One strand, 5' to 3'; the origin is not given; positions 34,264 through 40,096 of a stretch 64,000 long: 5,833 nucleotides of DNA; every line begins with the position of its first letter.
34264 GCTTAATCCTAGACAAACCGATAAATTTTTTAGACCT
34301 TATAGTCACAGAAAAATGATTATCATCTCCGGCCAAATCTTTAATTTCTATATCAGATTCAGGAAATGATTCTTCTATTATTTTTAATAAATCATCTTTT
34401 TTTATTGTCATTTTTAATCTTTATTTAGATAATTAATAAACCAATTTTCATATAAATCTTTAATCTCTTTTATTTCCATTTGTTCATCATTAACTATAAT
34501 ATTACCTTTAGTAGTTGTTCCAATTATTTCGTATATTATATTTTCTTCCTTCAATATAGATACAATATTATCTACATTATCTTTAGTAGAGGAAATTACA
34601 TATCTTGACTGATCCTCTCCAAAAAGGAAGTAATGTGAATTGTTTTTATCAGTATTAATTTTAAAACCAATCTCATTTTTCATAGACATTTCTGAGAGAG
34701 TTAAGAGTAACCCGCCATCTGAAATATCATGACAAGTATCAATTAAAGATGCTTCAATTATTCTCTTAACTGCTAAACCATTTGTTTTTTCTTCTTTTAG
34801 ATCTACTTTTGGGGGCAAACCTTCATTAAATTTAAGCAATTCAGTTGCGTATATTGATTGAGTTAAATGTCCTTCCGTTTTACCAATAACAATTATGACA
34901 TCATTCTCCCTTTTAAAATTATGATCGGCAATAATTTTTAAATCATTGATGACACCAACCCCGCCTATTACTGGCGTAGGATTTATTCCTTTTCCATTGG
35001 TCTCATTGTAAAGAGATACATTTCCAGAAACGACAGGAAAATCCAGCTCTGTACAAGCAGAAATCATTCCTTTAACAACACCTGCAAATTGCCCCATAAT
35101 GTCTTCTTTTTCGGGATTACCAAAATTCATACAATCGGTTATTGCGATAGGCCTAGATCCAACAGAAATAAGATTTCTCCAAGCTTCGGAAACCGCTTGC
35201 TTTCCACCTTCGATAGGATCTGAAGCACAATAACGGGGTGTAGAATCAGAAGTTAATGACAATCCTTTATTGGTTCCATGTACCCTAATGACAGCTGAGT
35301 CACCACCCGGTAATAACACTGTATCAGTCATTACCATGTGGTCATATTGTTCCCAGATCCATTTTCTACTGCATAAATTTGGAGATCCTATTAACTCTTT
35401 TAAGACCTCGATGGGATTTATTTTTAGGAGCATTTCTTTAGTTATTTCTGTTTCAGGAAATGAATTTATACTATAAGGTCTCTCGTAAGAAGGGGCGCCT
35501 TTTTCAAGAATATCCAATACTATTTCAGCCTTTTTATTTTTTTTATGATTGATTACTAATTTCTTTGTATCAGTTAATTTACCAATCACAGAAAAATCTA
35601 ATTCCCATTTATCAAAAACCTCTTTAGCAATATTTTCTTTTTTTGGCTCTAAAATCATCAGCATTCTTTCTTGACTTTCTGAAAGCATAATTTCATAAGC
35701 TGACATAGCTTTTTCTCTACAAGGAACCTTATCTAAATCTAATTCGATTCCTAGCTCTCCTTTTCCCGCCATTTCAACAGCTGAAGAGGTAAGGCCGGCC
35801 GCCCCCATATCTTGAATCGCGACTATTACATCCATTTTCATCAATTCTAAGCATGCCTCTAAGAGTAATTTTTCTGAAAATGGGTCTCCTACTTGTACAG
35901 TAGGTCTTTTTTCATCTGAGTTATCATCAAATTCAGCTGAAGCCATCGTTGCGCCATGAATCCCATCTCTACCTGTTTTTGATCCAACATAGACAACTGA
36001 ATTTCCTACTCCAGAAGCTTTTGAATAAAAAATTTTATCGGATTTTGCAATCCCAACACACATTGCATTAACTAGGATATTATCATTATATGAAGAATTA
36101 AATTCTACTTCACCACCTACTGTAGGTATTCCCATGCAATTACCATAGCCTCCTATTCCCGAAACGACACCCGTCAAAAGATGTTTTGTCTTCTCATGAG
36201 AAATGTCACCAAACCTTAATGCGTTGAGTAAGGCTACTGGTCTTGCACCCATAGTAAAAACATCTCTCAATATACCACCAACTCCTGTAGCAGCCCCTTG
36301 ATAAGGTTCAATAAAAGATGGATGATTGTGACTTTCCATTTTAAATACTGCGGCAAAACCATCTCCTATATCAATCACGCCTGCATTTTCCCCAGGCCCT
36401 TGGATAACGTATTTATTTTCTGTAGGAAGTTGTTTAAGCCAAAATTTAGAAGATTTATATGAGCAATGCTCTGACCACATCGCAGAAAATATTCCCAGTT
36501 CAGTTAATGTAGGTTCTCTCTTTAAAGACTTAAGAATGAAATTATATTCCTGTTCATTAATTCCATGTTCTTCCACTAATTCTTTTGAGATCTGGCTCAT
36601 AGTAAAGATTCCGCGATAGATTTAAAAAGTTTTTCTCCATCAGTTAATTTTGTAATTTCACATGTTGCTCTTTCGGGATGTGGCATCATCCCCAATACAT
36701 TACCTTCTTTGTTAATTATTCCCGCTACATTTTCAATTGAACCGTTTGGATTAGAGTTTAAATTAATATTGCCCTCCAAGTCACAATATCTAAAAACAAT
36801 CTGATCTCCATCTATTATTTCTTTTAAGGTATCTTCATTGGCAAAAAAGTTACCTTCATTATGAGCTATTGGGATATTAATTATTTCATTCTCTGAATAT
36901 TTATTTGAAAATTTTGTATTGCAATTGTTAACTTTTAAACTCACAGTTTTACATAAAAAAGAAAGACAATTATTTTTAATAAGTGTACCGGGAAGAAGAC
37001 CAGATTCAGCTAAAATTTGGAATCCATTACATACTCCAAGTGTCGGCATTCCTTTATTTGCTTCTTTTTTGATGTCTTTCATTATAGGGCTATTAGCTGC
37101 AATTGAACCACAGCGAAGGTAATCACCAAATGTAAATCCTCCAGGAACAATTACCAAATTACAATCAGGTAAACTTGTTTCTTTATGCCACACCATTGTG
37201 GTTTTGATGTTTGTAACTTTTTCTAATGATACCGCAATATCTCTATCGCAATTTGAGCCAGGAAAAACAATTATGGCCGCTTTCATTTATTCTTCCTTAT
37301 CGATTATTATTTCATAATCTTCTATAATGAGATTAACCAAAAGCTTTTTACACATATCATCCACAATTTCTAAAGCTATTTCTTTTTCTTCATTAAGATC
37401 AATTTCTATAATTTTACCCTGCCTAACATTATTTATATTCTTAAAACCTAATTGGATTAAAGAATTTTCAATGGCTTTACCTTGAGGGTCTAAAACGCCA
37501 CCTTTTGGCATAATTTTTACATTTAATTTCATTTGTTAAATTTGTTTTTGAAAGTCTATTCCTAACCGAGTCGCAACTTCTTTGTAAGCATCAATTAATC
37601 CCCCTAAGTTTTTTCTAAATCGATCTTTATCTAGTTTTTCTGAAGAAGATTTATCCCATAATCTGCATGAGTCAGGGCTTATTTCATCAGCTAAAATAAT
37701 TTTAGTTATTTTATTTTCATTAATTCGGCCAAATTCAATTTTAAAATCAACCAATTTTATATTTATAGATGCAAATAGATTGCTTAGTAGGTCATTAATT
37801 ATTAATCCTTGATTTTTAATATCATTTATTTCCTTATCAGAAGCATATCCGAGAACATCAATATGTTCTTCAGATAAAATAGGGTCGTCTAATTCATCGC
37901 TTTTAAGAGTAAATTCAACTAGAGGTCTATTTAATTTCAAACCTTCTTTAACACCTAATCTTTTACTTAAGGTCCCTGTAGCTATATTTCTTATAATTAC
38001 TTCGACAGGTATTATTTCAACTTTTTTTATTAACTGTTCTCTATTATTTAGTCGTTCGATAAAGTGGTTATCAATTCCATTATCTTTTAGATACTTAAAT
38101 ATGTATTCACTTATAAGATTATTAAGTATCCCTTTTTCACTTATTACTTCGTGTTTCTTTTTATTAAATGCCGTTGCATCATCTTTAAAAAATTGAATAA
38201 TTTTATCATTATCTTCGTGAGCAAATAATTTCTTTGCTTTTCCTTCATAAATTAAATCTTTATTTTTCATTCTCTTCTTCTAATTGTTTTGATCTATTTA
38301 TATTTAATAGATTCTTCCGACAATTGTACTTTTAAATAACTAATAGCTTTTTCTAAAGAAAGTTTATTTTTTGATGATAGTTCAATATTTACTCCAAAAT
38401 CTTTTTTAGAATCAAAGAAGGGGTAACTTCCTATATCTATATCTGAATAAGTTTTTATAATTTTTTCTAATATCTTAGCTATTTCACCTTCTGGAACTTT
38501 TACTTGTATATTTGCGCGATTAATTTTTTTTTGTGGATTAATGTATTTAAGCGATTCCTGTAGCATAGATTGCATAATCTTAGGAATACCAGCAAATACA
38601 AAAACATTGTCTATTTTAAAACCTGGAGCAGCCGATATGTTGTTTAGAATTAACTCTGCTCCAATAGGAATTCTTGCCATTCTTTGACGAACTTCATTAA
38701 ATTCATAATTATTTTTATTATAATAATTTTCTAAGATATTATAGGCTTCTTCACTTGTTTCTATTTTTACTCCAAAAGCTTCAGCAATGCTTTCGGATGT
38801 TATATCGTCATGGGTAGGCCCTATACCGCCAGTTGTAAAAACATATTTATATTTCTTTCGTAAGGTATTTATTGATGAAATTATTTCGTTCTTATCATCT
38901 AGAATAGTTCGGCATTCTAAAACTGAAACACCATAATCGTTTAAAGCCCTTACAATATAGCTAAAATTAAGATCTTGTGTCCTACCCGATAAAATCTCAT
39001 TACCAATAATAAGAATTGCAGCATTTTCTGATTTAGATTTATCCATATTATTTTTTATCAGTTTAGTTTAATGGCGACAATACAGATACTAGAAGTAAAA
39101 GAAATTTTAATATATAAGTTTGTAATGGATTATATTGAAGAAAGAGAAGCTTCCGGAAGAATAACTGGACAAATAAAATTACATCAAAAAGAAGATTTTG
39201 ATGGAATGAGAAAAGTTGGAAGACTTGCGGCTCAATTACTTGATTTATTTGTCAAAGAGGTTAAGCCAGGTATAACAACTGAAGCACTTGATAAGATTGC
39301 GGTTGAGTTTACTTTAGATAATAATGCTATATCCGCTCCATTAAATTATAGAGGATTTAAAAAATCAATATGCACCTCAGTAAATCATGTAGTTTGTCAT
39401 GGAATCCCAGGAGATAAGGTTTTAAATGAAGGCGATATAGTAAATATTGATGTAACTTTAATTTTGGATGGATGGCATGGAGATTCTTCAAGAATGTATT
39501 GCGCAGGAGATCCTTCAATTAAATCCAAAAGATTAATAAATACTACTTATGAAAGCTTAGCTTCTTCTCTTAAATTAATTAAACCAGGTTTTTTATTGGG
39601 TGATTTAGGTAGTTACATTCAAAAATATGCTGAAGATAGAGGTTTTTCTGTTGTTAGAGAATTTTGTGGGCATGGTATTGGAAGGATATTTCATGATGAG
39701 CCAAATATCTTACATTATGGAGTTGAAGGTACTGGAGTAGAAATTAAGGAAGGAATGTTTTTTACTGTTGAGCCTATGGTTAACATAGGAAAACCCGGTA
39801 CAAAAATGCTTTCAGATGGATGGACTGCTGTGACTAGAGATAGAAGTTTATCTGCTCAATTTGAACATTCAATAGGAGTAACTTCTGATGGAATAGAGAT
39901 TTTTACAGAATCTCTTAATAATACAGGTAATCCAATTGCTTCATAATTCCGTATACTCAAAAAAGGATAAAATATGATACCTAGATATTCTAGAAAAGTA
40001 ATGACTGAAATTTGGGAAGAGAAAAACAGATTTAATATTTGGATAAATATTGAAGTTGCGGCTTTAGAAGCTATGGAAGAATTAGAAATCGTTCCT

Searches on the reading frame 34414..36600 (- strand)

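Call 24: search_protein_families(library=pfam, proteins=[window:34414-36600:-], max_evalue=0.00001)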
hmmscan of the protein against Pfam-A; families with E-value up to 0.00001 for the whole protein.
window:34414-36600:- (728 aa): 3 families
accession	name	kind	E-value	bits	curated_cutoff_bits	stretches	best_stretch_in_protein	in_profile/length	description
PF02769.27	AIRS_C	-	3.9e-59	199.7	23.1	2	198-351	2-154/156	AIR synthase related protein, C-terminal domain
PF00586.29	AIRS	-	9.9e-53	177.8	24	2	70-185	1-112/112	AIR synthase related protein, N-terminal domain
PF18072.6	FGAR-AT_linker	-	3.1e-14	53.6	26.6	1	10-49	8-50/50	Formylglycinamide ribonucleotide amidotransferase linker domain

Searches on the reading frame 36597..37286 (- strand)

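Call 24: search_protein_families(library=pfam, proteins=[window:36597-37286:-], max_evalue=0.00001)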
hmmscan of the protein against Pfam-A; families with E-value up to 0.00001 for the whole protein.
window:36597-37286:- (229 aa): 3 families
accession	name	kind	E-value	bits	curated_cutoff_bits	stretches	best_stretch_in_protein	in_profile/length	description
PF13507.12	GATase_5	-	5.2e-43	147.4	27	1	2-211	3-233/260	CobB/CobQ-like glutamine amidotransferase domain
PF07685.20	GATase_3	-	1.9e-09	37.9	27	1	21-97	19-93/196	CobB/CobQ-like glutamine amidotransferase domain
PF00117.34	GATase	-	2.4e-06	27.8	22.8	1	26-206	21-173/190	Glutamine amidotransferase class-I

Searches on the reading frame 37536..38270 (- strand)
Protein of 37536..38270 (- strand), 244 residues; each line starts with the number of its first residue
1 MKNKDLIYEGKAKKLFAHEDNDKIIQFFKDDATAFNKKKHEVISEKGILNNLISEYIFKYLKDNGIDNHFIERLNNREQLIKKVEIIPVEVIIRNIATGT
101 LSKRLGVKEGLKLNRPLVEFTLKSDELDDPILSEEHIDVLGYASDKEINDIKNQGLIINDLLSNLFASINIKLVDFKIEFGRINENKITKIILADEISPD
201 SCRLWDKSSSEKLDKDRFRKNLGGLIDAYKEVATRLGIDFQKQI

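Call 24: search_protein_families(library=pfam, proteins=[window:37536-38270:-], max_evalue=0.00001)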
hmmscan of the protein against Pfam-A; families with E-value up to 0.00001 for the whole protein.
window:37536-38270:- (244 aa): 1 family
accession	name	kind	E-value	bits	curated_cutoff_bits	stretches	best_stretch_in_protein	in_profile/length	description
PF01259.24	SAICAR_synt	-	8.1e-81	271.6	20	1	7-235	2-232/233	SAICAR synthetase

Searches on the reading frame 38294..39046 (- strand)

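Call 24: search_protein_families(library=pfam, proteins=[window:38294-39046:-], max_evalue=0.00001)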
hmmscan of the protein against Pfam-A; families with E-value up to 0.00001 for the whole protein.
window:38294-39046:- (250 aa): 2 families
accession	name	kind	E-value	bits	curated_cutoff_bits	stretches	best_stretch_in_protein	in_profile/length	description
PF00994.29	MoCF_biosynth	-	9.9e-28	97.1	26.6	1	10-167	1-140/144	Probable molybdopterin binding domain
PF24102.1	FLAD1_M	-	1.9e-16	60.1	27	1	178-249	5-76/78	FAD synthase, middle domain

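Call 75: search_protein_families(library=ncbifam, proteins=[window:38294-39046:-], max_evalue=1e-8)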
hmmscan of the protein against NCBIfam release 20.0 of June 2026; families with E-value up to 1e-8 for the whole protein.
window:38294-39046:- (250 aa): 7 families
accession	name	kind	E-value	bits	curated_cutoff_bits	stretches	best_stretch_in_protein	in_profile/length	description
NF002291.0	PRK01215.1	equivalog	3.7e-45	154.1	293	1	6-240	3-247/264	nicotinamide mononucleotide deamidase-related protein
NF001813.0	PRK00549.1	equivalog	4.9e-34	118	379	1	8-239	2-240/414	competence/damage-inducible protein A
NF002977.0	PRK03670.1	equivalog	5.9e-31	107.8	305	1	9-240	3-243/252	competence damage-inducible protein A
TIGR00200.1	cinA_nterm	subfamily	1.4e-23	83.3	243.15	1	9-167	4-167/414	CinA family nicotinamide mononucleotide deamidase-related protein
TIGR00177.1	molyb_syn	domain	2.1e-18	66.7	85.35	1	9-162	4-142/148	molybdenum cofactor synthesis domain-containing protein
NF002978.0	PRK03673.1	equivalog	5.2e-17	61.8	496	1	11-164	6-163/398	nicotinamide mononucleotide deamidase-related protein YfaY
NF002947.1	PRK03604.1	equivalog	1.5e-11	44.1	285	1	5-101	144-241/301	bifunctional molybdenum cofactor biosynthesis protein MoaC/MoaB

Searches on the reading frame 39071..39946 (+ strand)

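Call 24: search_protein_families(library=pfam, proteins=[window:39071-39946:+], max_evalue=0.00001)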
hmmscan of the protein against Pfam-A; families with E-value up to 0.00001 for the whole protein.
window:39071-39946:+ (291 aa): 1 family
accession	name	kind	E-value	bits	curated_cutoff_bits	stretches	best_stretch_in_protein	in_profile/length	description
PF00557.29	Peptidase_M24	-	3.1e-48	164.8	23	1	45-271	2-207/208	Metallopeptidase family M24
